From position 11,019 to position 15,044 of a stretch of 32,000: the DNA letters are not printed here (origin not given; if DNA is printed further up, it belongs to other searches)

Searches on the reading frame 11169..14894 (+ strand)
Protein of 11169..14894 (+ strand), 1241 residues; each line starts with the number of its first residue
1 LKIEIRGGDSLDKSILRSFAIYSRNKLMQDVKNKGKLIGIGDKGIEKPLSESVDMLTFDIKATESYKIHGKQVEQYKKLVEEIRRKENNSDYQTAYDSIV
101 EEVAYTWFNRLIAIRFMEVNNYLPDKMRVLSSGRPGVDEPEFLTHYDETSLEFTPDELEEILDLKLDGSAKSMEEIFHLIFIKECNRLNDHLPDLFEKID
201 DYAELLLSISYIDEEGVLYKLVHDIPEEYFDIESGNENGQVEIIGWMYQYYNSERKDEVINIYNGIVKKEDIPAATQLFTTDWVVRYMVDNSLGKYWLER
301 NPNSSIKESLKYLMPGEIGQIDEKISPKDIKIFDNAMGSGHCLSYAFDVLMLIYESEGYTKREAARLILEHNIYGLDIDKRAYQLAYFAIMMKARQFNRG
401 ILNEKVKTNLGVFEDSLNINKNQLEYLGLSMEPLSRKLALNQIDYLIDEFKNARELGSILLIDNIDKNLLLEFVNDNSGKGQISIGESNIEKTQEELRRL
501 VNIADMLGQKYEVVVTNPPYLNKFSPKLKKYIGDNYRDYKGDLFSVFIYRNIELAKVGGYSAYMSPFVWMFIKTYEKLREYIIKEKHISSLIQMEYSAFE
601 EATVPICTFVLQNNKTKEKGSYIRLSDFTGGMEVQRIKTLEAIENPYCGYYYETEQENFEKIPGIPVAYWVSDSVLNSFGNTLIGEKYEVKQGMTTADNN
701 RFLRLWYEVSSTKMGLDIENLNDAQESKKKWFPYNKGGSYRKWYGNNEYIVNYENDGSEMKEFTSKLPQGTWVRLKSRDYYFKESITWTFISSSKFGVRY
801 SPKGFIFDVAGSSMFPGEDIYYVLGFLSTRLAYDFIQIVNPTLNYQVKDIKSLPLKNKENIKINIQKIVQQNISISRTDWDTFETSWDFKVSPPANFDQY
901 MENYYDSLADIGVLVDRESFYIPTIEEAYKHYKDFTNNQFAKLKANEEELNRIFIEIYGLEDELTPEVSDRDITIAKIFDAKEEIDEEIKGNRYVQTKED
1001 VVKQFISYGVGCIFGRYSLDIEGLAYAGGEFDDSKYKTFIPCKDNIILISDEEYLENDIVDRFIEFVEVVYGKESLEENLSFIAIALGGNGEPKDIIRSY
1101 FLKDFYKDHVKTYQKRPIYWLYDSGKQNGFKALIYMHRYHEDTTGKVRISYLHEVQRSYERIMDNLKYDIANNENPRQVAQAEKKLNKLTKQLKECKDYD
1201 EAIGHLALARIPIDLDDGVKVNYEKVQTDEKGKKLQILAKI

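Call 44: search_protein_families(library=pfam, proteins=[window:11169-14894:+], max_evalue=0.0001)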
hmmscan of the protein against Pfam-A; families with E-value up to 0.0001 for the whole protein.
window:11169-14894:+ (1241 aa): 2 families
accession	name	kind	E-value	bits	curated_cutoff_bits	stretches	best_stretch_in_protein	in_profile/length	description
PF07669.17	Eco57I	-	5.1e-26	92.2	25.3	1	371-598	1-170/171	Eco57I restriction-modification methylase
PF02384.22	N6_Mtase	-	1.8e-11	44.4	20.4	1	507-621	122-240/311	N-6 DNA Methylase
